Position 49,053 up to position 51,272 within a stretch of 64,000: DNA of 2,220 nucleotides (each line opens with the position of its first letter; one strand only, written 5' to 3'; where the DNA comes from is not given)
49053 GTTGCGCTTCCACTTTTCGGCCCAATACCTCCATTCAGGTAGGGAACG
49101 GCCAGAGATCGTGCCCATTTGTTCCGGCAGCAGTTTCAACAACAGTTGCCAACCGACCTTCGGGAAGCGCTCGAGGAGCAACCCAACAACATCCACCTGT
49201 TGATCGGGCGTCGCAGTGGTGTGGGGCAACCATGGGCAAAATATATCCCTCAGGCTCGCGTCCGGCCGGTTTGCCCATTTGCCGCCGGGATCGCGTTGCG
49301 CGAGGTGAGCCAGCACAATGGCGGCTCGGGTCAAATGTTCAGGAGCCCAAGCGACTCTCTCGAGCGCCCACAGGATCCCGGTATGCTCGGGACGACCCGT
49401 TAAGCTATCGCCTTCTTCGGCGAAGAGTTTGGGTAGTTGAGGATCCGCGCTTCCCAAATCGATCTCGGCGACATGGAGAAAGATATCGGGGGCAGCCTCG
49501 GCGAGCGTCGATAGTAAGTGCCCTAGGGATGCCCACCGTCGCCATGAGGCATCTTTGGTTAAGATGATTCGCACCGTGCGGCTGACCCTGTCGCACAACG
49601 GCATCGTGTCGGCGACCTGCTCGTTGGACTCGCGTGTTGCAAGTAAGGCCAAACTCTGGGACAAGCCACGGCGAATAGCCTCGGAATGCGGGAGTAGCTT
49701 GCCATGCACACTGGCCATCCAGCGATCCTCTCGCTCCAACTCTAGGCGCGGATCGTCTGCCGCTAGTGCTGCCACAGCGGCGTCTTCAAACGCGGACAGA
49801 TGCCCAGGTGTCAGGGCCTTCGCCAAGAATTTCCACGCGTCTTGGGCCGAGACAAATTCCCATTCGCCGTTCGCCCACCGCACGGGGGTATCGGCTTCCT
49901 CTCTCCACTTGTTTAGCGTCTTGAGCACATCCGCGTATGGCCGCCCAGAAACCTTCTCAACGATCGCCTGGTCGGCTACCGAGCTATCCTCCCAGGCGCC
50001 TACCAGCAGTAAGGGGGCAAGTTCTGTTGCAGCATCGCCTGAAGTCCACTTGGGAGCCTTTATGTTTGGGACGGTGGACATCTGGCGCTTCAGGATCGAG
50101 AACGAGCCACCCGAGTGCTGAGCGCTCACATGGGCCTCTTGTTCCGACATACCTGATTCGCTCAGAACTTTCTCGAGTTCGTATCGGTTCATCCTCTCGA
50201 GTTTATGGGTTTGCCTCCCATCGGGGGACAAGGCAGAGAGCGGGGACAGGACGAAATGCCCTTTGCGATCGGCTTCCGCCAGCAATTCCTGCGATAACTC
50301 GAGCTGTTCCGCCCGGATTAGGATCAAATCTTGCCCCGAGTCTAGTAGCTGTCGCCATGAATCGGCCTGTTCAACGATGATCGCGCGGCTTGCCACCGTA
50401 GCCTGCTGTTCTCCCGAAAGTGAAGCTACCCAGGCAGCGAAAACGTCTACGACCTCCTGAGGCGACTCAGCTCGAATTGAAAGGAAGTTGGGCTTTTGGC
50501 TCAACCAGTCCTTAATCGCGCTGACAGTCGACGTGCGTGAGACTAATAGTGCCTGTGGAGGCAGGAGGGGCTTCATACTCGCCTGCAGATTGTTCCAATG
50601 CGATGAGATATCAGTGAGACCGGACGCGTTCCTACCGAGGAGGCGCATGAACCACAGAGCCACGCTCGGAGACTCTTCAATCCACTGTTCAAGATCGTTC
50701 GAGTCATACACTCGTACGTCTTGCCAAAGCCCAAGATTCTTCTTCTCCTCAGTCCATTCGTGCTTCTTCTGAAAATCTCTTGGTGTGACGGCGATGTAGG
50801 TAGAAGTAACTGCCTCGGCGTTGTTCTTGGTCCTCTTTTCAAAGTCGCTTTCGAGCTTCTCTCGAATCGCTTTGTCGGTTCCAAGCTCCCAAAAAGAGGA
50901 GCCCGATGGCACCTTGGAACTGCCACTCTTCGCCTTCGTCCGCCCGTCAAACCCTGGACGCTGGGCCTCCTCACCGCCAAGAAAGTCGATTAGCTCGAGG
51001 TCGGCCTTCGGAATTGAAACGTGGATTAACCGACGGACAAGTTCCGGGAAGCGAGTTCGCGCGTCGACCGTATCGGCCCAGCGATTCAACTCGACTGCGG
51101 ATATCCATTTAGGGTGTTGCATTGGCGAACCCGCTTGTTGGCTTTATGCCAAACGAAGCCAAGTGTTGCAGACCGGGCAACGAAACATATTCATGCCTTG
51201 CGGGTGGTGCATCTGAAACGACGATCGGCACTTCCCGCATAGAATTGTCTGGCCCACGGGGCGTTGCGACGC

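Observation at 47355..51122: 1255-aa protein with no recognisable catalytic motif; the N-terminal ~170 aa may be a degenerate Mrr-like nuclease module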

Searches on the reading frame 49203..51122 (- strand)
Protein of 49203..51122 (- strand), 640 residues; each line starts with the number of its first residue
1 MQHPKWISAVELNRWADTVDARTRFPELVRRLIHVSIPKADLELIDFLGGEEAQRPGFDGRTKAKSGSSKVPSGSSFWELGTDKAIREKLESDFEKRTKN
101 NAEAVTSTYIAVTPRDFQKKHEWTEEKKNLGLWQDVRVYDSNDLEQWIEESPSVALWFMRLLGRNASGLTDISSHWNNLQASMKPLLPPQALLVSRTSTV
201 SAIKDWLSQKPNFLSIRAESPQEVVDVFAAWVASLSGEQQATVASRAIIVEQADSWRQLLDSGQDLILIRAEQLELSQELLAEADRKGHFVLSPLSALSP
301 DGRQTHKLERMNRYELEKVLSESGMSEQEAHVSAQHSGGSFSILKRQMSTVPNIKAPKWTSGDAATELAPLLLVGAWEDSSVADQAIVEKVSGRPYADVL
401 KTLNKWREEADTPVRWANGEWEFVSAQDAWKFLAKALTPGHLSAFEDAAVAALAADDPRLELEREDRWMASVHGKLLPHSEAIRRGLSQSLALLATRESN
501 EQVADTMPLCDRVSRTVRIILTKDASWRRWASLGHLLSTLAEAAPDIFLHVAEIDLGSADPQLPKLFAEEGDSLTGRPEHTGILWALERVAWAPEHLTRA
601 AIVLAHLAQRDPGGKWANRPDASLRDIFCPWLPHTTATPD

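Call 25: predict_structure(alignment_id=A2)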
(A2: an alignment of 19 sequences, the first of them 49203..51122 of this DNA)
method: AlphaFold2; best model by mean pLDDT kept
length: 640 residues; sequences in the alignment: 19
mean_pLDDT: 90.5   pTM: 0.85
mean pLDDT of the five models: 90.5, 89.2, 88.4, 88.4, 87.6
residues with pLDDT >= 90: 476; 70-90: 134; 50-70: 29; < 50: 1
segments of 3 or more residues with pLDDT < 50: none
pLDDT, mean of each block of 10 residues (from residue 1): 79 92 90 90 79 66 92 94 93 90 88 94 95 95 95 94 91 95 92 94 94 90 95 93 95 93 91 88 92 86 80 95 93 92 92 88 94 96 98 97 89 89 93 92 97 95 90 94 96 81 80 96 93 95 96 94 92 76 94 92 94 87 83 65
secondary structure, 60 per line:
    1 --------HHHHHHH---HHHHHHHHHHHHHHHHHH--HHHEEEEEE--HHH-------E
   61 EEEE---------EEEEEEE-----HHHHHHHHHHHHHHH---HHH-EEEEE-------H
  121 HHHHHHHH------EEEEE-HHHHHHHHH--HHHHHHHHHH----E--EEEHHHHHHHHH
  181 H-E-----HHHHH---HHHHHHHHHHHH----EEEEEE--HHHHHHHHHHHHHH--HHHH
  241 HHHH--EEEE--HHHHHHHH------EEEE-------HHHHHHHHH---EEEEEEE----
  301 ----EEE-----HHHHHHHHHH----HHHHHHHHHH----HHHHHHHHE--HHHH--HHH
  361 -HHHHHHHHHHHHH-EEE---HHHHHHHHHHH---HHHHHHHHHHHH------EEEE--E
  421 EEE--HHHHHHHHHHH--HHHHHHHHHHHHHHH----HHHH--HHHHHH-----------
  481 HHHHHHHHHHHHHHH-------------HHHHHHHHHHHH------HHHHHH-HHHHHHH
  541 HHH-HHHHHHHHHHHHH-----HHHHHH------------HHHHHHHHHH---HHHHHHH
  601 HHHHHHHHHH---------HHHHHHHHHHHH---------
elements in order: H9-15 H19-36 E42-47 E60-64 E74-80 H86-100 E108-112 H120-128 E135-139 H141-149 H152-161 E169-171 H172-181 H189-193 H197-208 E213-218 H221-234 H237-244 E247-250 H253-260 E267-270 H278-286 E290-296 E305-307 H313-322 H327-336 H341-348 H352-355 H362-374 E376-378 H382-392 H396-407 E414-417 E420-423 H426-436 H439-453 H458-461 H464-469 H481-495 H509-520 H527-532 H534-543 H545-557 H563-568 H581-590 H594-610 H620-631

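Call 29: search_protein_representatives(alignment_id=A2)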
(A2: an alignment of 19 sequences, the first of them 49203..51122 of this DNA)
Query: 19 sequences, 637 profile positions. Proteins with E-value up to 0.001 (for the whole library): 6311; up to 1e-10: 5412; up to 1e-30: 3784. The best 150 are listed.
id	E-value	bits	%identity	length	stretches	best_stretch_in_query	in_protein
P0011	1.3e-254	863.0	-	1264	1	1-637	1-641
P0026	7.5e-232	787.7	-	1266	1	1-635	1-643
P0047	6.1e-225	764.9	-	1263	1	4-637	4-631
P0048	6.9e-224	761.4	-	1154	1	7-636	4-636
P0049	4.0e-223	758.9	-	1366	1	3-637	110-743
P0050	3.0e-222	756.0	-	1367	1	6-637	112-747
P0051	3.0e-222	756.0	-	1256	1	1-636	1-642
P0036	5.3e-222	755.2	-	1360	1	7-637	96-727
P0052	3.8e-221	752.4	-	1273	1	2-637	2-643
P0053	1.4e-220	750.5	-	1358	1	4-637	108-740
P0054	1.9e-220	750.0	-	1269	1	6-637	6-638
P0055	2.0e-218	743.4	-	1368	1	5-637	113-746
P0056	5.1e-218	742.0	-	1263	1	10-637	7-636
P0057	6.5e-218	741.7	-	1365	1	3-637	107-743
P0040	9.3e-216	734.6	-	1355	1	3-637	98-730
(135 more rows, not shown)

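Call 30: fold_search(model_id=the predicted structure, library=pdb)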
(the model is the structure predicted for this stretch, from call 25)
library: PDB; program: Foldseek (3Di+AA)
matches with E <= 10: 709; with E <= 0.001: 2
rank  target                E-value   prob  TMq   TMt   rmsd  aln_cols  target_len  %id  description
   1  9nc9_G                1.1e-05  1.00  0.29  0.25  17.9       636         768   13  Helical assembly of AVAST5 filament (released 2026-02-18)
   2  9nc9_L                2.3e-05  1.00  0.28  0.24  18.9       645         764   10  Helical assembly of AVAST5 filament (released 2026-02-18)
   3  8fw2_A                2.9e-03  0.99  0.26  0.20  11.2       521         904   10  Cryo-EM structure of full-length human NLRC4 inflammasome with C11 symmetry (released 2024-01-03)
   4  8fvu_B                3.5e-03  0.99  0.28  0.21  10.7       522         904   10  Cryo-EM structure of human Needle/NAIP/NLRC4 (R288A) (released 2024-01-03)
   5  1z6t_B                4.4e-03  0.75  0.17  0.18  27.5       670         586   12  Structure of the apoptotic protease-activating factor 1 bound to ADP (released 2005-04-19)
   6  1z6t_A                5.5e-03  0.77  0.18  0.19  27.9       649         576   12  Structure of the apoptotic protease-activating factor 1 bound to ADP (released 2005-04-19)
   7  8giy_B                1.8e-02  0.89  0.22  0.33  15.6       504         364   12  E. coli clamp loader with closed clamp (released 2024-03-27)
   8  4kxf_B                2.2e-02  0.60  0.15  0.11  21.5       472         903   12  Crystal structure of NLRC4 reveals its autoinhibition mechanism (released 2013-07-24)
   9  6s9o_A                2.5e-02  0.57  0.15  0.23  13.9       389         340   15  Designed Armadillo Repeat protein internal Lock1 fused to target peptide KRKRKLKFKR (released 2020-02-19)
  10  8gj1_B                2.6e-02  0.95  0.22  0.34  13.6       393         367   11  E. coli clamp loader with open clamp on primed template DNA (form 2) (released 2024-03-27)
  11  9ijj_AL               2.6e-02  0.47  0.18  0.22  19.1       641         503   12  In situ structure of the central apparatus in mouse sperm axoneme. (released 2025-06-04)
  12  5xah_B                2.8e-02  0.38  0.15  0.21  17.4       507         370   14  Crystal structure of human Importin4 (released 2018-02-14)
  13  3j2t_A                3.5e-02  0.77  0.24  0.17  12.6       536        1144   10  An improved model of the human apoptosome (released 2013-04-10)
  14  6s9p_B                3.7e-02  0.28  0.11  0.17  18.2       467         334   12  Designed Armadillo Repeat protein internal Lock2 fused to target peptide KRKAKITWKR (released 2020-02-19)
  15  5xbk_B                3.8e-02  0.41  0.15  0.22  17.2       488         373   14  Crystal structure of human Importin4 (released 2018-02-14)
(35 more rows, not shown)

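Call 32: search_solved_structures(query=A2, max_evalue=10, show_alignments=3)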
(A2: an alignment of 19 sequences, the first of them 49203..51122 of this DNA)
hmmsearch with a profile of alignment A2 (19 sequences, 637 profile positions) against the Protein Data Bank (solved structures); distinct sequences matched with E-value up to 10: 12.
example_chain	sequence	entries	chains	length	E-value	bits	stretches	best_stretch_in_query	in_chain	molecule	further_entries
8vl3_A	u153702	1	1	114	0.067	14.8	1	275-331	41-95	De novo designed protein F3 parent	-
8w8g_A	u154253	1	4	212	0.092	14.3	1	386-466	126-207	Telomeric repeat-binding factor 1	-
3bqo_A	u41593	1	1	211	0.1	14.2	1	386-465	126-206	Telomeric repeat-binding factor 1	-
3l82_A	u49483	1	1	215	0.11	14.1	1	386-465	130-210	Telomeric repeat-binding factor 1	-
5xup_A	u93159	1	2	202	0.11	14.1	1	386-464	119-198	Telomeric repeat-binding factor 1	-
9hcl_A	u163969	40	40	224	0.12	14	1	386-465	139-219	Telomeric repeat-binding factor 1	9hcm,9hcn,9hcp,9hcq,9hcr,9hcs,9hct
1h6o_A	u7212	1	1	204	0.14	13.8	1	386-462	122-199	TELOMERIC REPEAT BINDING FACTOR 1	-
5wir_B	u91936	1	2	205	0.14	13.8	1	386-462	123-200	Telomeric repeat-binding factor 1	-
9jix_A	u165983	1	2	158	0.18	13.4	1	194-300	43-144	De Novo Designed ATPase, PL2x4_2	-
1zbm_A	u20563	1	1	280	0.2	13.2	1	168-244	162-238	hypothetical protein AF1704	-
3jbn_S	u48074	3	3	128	0.25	12.9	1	86-145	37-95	40S ribosomal protein uS13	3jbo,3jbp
3j7a_S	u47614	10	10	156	0.37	12.3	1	86-145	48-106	40S ribosomal protein uS13 | 40S ribosomal protein S18 | 40S ribosomal protein S18, putative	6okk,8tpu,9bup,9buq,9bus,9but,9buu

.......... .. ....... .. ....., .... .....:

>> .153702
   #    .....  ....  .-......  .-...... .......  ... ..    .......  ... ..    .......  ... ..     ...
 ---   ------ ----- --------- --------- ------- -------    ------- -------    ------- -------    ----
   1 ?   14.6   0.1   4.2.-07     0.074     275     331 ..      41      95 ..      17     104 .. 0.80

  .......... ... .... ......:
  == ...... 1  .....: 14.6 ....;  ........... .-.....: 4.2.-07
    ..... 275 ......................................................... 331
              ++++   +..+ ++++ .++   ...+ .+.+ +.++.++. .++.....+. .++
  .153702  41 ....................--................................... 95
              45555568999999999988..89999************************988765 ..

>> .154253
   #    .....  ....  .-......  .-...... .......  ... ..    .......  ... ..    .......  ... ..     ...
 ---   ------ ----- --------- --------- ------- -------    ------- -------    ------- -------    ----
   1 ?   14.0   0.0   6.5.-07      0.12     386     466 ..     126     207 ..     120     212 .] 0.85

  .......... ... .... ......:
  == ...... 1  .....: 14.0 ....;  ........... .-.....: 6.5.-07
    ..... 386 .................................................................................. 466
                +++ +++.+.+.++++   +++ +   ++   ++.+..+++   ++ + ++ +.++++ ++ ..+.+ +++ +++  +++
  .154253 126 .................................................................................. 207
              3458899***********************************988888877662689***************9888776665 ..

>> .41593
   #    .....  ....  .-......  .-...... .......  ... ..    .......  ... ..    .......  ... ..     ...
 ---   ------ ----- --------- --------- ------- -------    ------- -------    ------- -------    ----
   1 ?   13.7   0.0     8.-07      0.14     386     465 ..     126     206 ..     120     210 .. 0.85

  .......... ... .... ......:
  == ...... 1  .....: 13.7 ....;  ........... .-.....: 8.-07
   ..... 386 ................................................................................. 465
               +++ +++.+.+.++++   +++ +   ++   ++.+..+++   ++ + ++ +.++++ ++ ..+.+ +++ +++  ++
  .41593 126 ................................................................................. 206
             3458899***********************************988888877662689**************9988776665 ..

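Call 47: search_protein_families(library=padloc, alignment_id=A2, max_evalue=1)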
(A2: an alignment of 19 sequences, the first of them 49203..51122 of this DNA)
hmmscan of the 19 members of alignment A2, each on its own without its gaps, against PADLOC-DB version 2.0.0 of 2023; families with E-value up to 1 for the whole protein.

A. member 1, window:49203-51122:- (640 aa): 1 family
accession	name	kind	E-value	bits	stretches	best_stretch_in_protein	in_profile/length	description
PDLC03991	PD-Lambda-4_A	-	0.00011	18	1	136-198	149-211/1283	-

B. families by the number of members that match (of 19 scanned): 3 families
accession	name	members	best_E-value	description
PDLC03991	PD-Lambda-4_A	4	2.3e-05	-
PDLC03990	PD-Lambda-4_A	1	0.012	-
PDLC03290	MTase_II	1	0.021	Type II methyltransferase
